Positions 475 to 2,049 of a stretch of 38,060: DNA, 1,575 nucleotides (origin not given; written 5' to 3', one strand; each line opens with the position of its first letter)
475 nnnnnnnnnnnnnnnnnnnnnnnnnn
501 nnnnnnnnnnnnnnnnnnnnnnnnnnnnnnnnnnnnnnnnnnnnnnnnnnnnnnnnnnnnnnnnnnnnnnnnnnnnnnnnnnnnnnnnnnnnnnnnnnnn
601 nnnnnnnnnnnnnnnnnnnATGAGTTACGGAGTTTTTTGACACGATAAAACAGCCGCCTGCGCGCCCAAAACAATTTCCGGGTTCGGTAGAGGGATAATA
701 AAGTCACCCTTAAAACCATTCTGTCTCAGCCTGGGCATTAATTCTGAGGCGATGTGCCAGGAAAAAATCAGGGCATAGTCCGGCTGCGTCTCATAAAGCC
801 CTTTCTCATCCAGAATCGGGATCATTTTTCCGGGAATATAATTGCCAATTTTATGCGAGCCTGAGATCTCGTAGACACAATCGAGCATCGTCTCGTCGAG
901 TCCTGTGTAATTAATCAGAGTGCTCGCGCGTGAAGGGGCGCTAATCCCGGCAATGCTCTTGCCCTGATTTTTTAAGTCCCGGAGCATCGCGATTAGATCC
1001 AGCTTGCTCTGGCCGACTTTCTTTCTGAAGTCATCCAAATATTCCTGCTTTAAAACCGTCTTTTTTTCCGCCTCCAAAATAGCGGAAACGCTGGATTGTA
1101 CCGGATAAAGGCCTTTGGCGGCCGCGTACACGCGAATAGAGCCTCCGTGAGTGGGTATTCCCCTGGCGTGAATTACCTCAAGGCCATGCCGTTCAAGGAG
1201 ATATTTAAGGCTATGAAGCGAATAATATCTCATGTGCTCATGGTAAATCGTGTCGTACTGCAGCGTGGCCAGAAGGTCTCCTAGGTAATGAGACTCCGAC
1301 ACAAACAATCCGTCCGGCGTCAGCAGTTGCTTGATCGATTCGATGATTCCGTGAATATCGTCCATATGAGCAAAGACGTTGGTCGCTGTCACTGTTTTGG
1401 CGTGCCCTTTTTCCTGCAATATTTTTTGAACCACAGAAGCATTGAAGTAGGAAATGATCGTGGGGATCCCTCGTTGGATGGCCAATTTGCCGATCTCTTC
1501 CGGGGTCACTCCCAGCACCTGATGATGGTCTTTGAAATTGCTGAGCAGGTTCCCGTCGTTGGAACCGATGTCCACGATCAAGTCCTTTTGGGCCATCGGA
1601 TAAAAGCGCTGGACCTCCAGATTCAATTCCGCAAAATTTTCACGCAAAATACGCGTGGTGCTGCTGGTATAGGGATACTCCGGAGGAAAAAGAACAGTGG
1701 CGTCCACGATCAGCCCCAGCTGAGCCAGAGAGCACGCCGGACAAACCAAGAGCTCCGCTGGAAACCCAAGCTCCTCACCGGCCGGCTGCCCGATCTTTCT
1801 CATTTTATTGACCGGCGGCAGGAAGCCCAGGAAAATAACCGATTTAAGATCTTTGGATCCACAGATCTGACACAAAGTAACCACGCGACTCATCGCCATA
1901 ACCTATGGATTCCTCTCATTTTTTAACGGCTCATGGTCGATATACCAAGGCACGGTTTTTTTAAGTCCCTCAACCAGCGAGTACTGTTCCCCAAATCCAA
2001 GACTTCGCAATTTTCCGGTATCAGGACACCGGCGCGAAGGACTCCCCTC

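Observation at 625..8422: Arn-like lipid-carrier decoration module with acyltransferase, C-methyltransferase and Nudix add-ons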

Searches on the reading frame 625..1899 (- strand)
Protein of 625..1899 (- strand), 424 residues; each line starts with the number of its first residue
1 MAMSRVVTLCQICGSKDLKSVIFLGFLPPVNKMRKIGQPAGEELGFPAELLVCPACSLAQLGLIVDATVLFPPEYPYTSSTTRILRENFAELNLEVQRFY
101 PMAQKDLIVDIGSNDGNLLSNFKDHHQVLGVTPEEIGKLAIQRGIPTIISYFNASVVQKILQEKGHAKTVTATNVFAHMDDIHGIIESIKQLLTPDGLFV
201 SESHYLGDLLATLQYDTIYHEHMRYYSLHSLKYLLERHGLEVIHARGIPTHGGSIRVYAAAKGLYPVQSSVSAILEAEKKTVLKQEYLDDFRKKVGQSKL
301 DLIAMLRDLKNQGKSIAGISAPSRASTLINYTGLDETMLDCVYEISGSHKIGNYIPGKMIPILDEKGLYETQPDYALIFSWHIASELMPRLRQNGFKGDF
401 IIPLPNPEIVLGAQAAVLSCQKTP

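Call 4: search_protein_families(library=pfam, proteins=[window:625-1899:-], max_evalue=0.01)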
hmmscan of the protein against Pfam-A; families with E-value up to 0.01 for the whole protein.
window:625-1899:- (424 aa): 7 families
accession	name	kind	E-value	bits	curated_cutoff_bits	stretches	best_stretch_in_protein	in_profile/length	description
PF08484.17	Methyltransf_14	-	2.8e-40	138.2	23.5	1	249-405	1-160/160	C-methyltransferase C-terminal domain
PF13489.12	Methyltransf_23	-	1.4e-18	67.6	27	1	89-244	6-163/164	Methyltransferase domain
PF08421.16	Methyltransf_13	-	3.7e-12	46.7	31.3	1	10-71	1-62/62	Putative zinc binding domain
PF08242.18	Methyltransf_12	-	8.3e-06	26.9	30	1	109-199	1-98/98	Methyltransferase domain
PF08241.18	Methyltransf_11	-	0.00044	21.3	21.2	1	109-200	1-94/95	Methyltransferase domain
PF13847.12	Methyltransf_31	-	0.0038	17.3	27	1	158-214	64-123/145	Methyltransferase domain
PF13649.12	Methyltransf_25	-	0.0076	17.4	27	0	108-197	1-97/97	Methyltransferase domain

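Call 5: search_protein_families(library=ncbifam, proteins=[window:625-1899:-], max_evalue=0.01)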
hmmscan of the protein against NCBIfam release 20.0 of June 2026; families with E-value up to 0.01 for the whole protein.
window:625-1899:- (424 aa): 0 families

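Call 10: search_solved_structures(query=window:625-1899:-, max_evalue=0.001)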
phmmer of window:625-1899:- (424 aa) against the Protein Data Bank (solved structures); distinct sequences matched with E-value up to 0.001: 10.
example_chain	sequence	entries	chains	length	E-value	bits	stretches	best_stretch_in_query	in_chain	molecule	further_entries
4rv9_A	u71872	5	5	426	2e-63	218.1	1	4-410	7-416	D-mycarose 3-C-methyltransferase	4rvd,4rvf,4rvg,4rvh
3ndi_A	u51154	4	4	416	5.7e-55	190.3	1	7-394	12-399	Methyltransferase | TcaB9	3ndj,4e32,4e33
4e2y_A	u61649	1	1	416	1.5e-54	188.9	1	7-394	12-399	TcaB9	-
4e31_A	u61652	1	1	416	2.1e-54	188.4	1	7-394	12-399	TcaB9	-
4e2x_A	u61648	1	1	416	2.1e-54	188.4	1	7-394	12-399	TcaB9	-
4e2z_A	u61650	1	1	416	5.4e-54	187.1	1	7-394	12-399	TcaB9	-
4e2w_A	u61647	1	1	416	5.4e-54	187.1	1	7-394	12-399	TcaB9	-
4e30_A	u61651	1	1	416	1.4e-53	185.7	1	7-394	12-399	TcaB9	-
5t64_A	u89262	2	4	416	1.3e-49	172.6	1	9-405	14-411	Sugar 3-C-methyl transferase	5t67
5t6b_A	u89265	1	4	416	4.9e-49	170.7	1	9-394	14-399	Sugar 3-C-methyl transferase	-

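Call 22: find_related_loci(query=window:625-1899:-, collection=genome_contigs, flank=10000)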
Query window:625-1899:- (424 aa) in genome_contigs; peptide patterns used: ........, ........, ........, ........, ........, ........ (x = any residue, [..] = any of these).
87 stretches matched a pattern; 58 encode a relative of the query (tblastn E <= 1e-3); 58 distinct loci.
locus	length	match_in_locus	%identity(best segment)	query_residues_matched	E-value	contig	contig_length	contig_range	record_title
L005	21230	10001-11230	63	1-410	2e-178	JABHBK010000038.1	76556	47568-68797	MAG: Nitrospina sp. isolate SI036_bin78 k141_496806, whole genome shotgun sequence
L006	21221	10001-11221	63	4-410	5e-176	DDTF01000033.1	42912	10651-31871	MAG TPA_asm: Flammeovirgaceae bacterium UBA2371 UBA2371_contig_7384, whole genome shotgun sequence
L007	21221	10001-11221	62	4-410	2e-171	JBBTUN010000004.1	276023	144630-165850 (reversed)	MAG: Patescibacteria group bacterium isolate H41-bin134_1 H41_bin134_1_000000000004, whole genome shotgun sequence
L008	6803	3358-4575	59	4-409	6e-168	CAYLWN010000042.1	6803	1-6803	MAG TPA_asm: uncultured Gammaproteobacteria bacterium isolate SRP050083_co1_444 genome assembly, contig: NODE_6190_lengt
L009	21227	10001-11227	58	7-415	1e-164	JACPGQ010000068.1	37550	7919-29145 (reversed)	MAG: Candidatus Levyibacteriota bacterium isolate NC_groundwater_392_Ag_B-0.1um_43_10 GD18-4_B1_scaffold_1562729, whole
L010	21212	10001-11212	59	7-410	3e-163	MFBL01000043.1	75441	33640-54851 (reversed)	MAG: Candidatus Curtissbacteria bacterium RIFCSPHIGHO2_12_FULL_41_17 rifcsphigho2_12_scaffold_599, whole genome shotgun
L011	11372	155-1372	58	4-410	1e-162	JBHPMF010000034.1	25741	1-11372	Elusimicrobiota bacterium isolate SAG AM-324-K15 AM-324-K15_NODE_35, whole genome shotgun sequence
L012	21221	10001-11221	60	4-410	1e-157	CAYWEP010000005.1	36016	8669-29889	MAG TPA_asm: uncultured Gammaproteobacteria bacterium isolate SRP269290_co3_1003 genome assembly, contig: NODE_995_lengt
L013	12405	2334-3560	55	4-410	4e-153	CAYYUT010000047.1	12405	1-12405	MAG TPA_asm: uncultured Spirochaetales bacterium isolate SRP128890_co1_10 genome assembly, contig: NODE_7613_length_1240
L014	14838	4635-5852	51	4-410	3e-145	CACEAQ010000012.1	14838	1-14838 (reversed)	uncultured Pelagibacteraceae bacterium isolate AG-905-B16 genome assembly, contig: AG-905-B16_NODE_12, whole genome shot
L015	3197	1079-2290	54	4-408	3e-148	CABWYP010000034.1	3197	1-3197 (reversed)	MAG: uncultured Alphaproteobacteria bacterium isolate AG-313-A14 genome assembly, contig: AG-313-A14_NODE_34, whole geno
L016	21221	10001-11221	51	3-410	5e-142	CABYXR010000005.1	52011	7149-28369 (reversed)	MAG: uncultured Pelagibacteraceae bacterium isolate AG-333-P08 genome assembly, contig: AG-333-P08_NODE_5, whole genome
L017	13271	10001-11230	51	1-410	2e-140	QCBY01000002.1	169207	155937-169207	Prochlorococcus sp. AG-347-J22 Ga0115703_102, whole genome shotgun sequence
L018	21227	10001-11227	50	1-410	2e-118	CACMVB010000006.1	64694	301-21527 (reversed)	MAG: uncultured Pelagibacteraceae bacterium isolate AG-919-M05 genome assembly, contig: AG-919-M05_NODE_6, whole genome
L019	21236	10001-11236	46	1-410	9e-113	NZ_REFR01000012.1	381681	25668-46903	Eilatimonas milleporae strain DSM 25217 Ga0170459_104, whole genome shotgun sequence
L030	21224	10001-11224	52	2-410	7e-142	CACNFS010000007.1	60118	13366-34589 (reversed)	MAG: uncultured Pelagibacteraceae bacterium isolate AG-920-I21 genome assembly, contig: AG-920-I21_NODE_7, whole genome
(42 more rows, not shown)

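Call 26: search_protein_families(library=pfam, proteins=[L005:7207-7917:+, L006:7279-8085:+, L009:4940-5746:+, L014:2605-3402:-, L017:7517-8263:+, L007:7965-8882:-, L005:11244-13571:-, L006:11246-13237:-, L009:11233-12831:-, L014:5851-7188:-], max_evalue=0.001)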
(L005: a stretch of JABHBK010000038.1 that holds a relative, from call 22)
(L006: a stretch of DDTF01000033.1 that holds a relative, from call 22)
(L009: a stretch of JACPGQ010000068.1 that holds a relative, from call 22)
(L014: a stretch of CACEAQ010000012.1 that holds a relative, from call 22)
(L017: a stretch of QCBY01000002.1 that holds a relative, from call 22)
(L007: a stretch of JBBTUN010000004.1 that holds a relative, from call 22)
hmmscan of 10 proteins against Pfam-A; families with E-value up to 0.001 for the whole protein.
L005:7207-7917:+ (236 aa): 2 families
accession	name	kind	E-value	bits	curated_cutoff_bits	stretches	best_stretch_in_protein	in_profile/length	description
PF00132.30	Hexapep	-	4.8e-11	42.3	27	2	185-218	1-34/36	Bacterial transferase hexapeptide (six repeats)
PF25084.1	LbH_EIF2B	-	5.9e-05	23.5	54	1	120-211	16-104/105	EIF2B subunit epsilon LbH domain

L006:7279-8085:+ (268 aa): 6 families
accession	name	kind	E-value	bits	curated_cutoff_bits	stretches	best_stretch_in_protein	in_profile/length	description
PF04321.23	RmlD_sub_bind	-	6e-24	85.1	27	1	19-168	2-149/287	RmlD substrate binding domain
PF01370.27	Epimerase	-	3.4e-17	63.1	20.9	1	20-157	1-154/240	NAD dependent epimerase/dehydratase family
PF16363.11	GDP_Man_Dehyd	-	1.1e-14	55.1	27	1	48-157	57-165/332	GDP-mannose 4,6 dehydratase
PF02719.21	Polysacc_synt_2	-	1.6e-10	41.1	20.2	1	51-123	62-129/293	Polysaccharide biosynthesis protein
PF07993.18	NAD_binding_4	-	0.00038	20.1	20.1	0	64-136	86-150/258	Male sterility protein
PF01073.25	3Beta_HSD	-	0.00053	19.5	22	0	40-110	42-109/280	3-beta hydroxysteroid dehydrogenase/isomerase family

L009:4940-5746:+ (268 aa): 2 families
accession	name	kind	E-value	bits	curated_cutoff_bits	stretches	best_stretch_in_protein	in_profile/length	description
PF00551.24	Formyl_trans_N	-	4.8e-37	127.9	26.1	1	52-186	45-176/181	Formyl transferase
PF02911.23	Formyl_trans_C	-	6.7e-05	23.4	21.1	1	219-266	5-50/100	Formyl transferase, C-terminal domain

L014:2605-3402:- (265 aa): 1 family
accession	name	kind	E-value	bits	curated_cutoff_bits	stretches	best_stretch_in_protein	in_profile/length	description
PF00551.24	Formyl_trans_N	-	3.8e-28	98.9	26.1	1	34-173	32-172/181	Formyl transferase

L017:7517-8263:+ (248 aa): 4 families
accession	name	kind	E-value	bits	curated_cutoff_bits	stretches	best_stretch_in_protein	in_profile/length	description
PF04321.23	RmlD_sub_bind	-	9.2e-26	91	27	1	6-154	2-149/287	RmlD substrate binding domain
PF01370.27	Epimerase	-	4.2e-14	53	20.9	1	7-143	1-154/240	NAD dependent epimerase/dehydratase family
PF16363.11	GDP_Man_Dehyd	-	2.9e-13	50.4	27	1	36-145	58-167/332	GDP-mannose 4,6 dehydratase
PF02719.21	Polysacc_synt_2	-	3.8e-08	33.3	20.2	1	35-96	59-120/293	Polysaccharide biosynthesis protein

L007:7965-8882:- (305 aa): 5 families
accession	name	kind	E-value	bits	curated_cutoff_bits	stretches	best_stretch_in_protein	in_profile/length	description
PF04321.23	RmlD_sub_bind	-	2.1e-57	194.8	27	1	11-279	2-270/287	RmlD substrate binding domain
PF01370.27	Epimerase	-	1.4e-19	70.9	20.9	1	12-219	1-239/240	NAD dependent epimerase/dehydratase family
PF16363.11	GDP_Man_Dehyd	-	1.4e-18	67.9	27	1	43-273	59-299/332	GDP-mannose 4,6 dehydratase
PF02719.21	Polysacc_synt_2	-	4.8e-05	23.1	20.2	1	40-157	58-161/293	Polysaccharide biosynthesis protein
PF07993.18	NAD_binding_4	-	9.8e-05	22.1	20.1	1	62-191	91-218/258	Male sterility protein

L005:11244-13571:- (775 aa): 0 families

L006:11246-13237:- (663 aa): 1 family
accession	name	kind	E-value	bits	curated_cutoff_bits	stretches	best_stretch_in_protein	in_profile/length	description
PF03155.21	Alg6_Alg8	-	4.7e-06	26.3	25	1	109-259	81-231/482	ALG6, ALG8 glycosyltransferase family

L009:11233-12831:- (532 aa): 0 families

L014:5851-7188:- (445 aa): 0 families

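Call 55: search_protein_families(library=pfam, proteins=[L008:1274-2200:-, L010:7982-8908:-, L012:7064-8692:-, L016:9414-9989:+, L018:8006-8809:-, L030:8145-8783:+, L030:5477-6232:-, L016:11234-12508:-, L012:11201-13786:-, L016:4752-5432:-], max_evalue=0.001)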
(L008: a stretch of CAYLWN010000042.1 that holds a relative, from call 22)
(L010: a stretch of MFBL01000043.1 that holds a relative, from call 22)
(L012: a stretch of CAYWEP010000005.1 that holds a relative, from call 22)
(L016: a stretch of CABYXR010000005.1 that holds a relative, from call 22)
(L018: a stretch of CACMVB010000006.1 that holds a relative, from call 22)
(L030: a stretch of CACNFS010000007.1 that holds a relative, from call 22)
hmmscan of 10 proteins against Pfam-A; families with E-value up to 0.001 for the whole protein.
L008:1274-2200:- (308 aa): 4 families
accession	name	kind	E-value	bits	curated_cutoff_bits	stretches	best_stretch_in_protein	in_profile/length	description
PF04321.23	RmlD_sub_bind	-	1.1e-57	195.7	27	1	14-283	2-271/287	RmlD substrate binding domain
PF01370.27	Epimerase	-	2.1e-19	70.3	20.9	1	15-220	1-237/240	NAD dependent epimerase/dehydratase family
PF16363.11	GDP_Man_Dehyd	-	5.8e-16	59.3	27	1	44-277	57-300/332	GDP-mannose 4,6 dehydratase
PF02719.21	Polysacc_synt_2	-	0.00014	21.6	20.2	1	46-157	61-158/293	Polysaccharide biosynthesis protein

L010:7982-8908:- (308 aa): 4 families
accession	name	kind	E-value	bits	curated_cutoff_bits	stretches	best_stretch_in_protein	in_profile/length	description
PF04321.23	RmlD_sub_bind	-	7.5e-53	179.9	27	1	14-289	2-276/287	RmlD substrate binding domain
PF01370.27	Epimerase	-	3.8e-15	56.4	20.9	1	15-167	1-176/240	NAD dependent epimerase/dehydratase family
PF16363.11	GDP_Man_Dehyd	-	4.5e-10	39.9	27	1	45-234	58-259/332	GDP-mannose 4,6 dehydratase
PF02719.21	Polysacc_synt_2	-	0.00033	20.4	20.2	0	48-164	63-165/293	Polysaccharide biosynthesis protein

L012:7064-8692:- (542 aa): 0 families

L016:9414-9989:+ (191 aa): 2 families
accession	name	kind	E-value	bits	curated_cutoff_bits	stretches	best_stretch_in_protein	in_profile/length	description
PF00132.30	Hexapep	-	4.7e-13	48.7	27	1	34-69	1-36/36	Bacterial transferase hexapeptide (six repeats)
PF25084.1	LbH_EIF2B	-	0.00077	19.9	54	0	18-67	41-93/105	EIF2B subunit epsilon LbH domain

L018:8006-8809:- (267 aa): 1 family
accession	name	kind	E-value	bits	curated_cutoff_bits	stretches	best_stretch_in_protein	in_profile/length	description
PF00551.24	Formyl_trans_N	-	4.2e-24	85.7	26.1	1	35-174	30-171/181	Formyl transferase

L030:8145-8783:+ (212 aa): 3 families
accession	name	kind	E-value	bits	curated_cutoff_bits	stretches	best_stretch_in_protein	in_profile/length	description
PF00132.30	Hexapep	-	9.4e-19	66.7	27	2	158-192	1-35/36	Bacterial transferase hexapeptide (six repeats)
PF14602.12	Hexapep_2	-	3.6e-06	27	27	1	159-191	2-32/34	Hexapeptide repeat of succinyl-transferase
PF25084.1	LbH_EIF2B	-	1.8e-05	25.1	54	1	109-195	15-97/105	EIF2B subunit epsilon LbH domain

L030:5477-6232:- (251 aa): 6 families
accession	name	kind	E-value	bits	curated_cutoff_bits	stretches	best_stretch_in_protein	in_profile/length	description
PF04321.23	RmlD_sub_bind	-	8e-25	87.9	27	1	5-154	2-149/287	RmlD substrate binding domain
PF01370.27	Epimerase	-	6.1e-16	59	20.9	1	32-144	29-155/240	NAD dependent epimerase/dehydratase family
PF16363.11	GDP_Man_Dehyd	-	6.5e-14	52.6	27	1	35-145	58-167/332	GDP-mannose 4,6 dehydratase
PF02719.21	Polysacc_synt_2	-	2.7e-10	40.4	20.2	1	37-148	62-155/293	Polysaccharide biosynthesis protein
PF07993.18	NAD_binding_4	-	4.3e-06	26.5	20.1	1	50-146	86-192/258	Male sterility protein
PF00106.31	adh_short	-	0.00076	19.5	26.6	0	49-107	74-135/195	short chain dehydrogenase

L016:11234-12508:- (424 aa): 0 families

L012:11201-13786:- (861 aa): 0 families

L016:4752-5432:- (226 aa): 0 families

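Call 80: search_solved_structures(query=window:625-1899:-, max_evalue=1e-50, show_alignments=2)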
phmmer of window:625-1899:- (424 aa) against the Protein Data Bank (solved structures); distinct sequences matched with E-value up to 1e-50: 8.
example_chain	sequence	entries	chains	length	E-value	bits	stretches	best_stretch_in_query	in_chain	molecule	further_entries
4rv9_A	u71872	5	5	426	2e-63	218.1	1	4-410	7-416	D-mycarose 3-C-methyltransferase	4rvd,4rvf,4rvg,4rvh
3ndi_A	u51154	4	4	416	5.7e-55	190.3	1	7-394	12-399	Methyltransferase | TcaB9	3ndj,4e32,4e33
4e2y_A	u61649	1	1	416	1.5e-54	188.9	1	7-394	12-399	TcaB9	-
4e31_A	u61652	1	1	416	2.1e-54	188.4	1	7-394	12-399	TcaB9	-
4e2x_A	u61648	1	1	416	2.1e-54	188.4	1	7-394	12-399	TcaB9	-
4e2z_A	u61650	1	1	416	5.4e-54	187.1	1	7-394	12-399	TcaB9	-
4e2w_A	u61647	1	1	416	5.4e-54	187.1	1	7-394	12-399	TcaB9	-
4e30_A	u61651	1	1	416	1.4e-53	185.7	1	7-394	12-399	TcaB9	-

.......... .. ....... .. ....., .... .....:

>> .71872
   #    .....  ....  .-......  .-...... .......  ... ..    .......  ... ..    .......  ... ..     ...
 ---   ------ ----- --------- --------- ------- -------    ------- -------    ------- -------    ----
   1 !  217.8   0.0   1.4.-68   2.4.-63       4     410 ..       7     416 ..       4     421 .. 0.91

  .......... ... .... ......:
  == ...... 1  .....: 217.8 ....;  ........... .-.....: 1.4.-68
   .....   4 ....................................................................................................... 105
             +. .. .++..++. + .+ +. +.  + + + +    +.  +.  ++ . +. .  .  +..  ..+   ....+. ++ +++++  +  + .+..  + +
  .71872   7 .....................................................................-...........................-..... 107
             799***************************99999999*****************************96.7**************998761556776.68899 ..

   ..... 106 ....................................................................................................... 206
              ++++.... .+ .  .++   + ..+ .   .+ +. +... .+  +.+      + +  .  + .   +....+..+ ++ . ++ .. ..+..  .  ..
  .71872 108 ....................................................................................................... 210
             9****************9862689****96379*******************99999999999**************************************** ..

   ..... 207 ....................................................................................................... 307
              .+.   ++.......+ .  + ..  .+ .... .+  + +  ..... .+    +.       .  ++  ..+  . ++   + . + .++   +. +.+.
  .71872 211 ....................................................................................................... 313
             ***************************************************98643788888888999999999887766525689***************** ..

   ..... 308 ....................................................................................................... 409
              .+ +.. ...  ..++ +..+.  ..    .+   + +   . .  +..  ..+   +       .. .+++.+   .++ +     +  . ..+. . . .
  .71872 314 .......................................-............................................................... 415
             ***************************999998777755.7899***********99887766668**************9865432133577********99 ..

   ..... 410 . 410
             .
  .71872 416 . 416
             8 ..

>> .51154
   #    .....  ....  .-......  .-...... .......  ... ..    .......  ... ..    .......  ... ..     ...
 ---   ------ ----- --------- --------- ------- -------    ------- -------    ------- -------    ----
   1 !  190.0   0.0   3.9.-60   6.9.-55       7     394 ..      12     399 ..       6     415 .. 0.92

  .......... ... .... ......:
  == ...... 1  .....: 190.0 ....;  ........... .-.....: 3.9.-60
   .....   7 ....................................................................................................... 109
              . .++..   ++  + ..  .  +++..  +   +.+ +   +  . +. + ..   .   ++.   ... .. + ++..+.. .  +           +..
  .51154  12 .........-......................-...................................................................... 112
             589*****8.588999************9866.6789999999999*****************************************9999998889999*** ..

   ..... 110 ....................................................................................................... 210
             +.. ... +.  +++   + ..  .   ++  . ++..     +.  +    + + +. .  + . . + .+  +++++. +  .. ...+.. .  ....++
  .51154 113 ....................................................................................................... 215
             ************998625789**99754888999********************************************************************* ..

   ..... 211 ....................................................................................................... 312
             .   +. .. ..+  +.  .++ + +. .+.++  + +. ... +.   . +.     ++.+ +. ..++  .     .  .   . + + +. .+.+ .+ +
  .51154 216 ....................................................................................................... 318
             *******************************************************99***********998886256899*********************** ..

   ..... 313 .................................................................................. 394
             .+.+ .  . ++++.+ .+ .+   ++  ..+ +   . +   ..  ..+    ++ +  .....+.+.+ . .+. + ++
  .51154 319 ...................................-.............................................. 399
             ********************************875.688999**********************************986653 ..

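Call 94: predict_structure(alignment_id=A2)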
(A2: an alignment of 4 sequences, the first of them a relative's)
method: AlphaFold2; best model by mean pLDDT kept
length: 424 residues; sequences in the alignment: 4
mean_pLDDT: 43.1   pTM: 0.30
mean pLDDT of the five models: 43.1, 41.6, 40.8, 39.6, 39.1
residues with pLDDT >= 90: 0; 70-90: 10; 50-70: 76; < 50: 338
segments of 3 or more residues with pLDDT < 50: 23-93, 128-144, 148-150, 152-154, 171-192, 214-292, 294-424
pLDDT, mean of each block of 10 residues (from residue 1): 69 66 43 33 36 36 33 34 44 51 55 61 50 40 48 51 54 45 41 52 52 46 37 41 39 42 45 45 47 47 38 30 33 36 34 36 34 34 38 42 43 38 29
secondary structure, 60 per line:
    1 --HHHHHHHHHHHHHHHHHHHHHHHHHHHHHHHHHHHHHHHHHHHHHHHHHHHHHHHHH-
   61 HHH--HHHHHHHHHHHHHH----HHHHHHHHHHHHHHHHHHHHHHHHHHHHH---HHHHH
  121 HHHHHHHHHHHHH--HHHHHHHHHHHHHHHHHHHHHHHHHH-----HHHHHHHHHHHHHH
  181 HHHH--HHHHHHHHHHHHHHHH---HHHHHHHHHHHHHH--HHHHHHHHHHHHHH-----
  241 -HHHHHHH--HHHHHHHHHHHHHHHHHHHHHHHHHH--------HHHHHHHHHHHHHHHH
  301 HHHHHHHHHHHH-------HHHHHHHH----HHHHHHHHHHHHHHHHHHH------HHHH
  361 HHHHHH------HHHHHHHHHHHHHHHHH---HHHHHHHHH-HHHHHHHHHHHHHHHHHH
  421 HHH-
elements in order: H3-59 H66-79 H84-112 H116-133 H136-161 H167-184 H187-202 H206-219 H222-235 H242-248 H251-276 H285-312 H320-327 H332-350 H357-366 H373-389 H393-401 H403-423
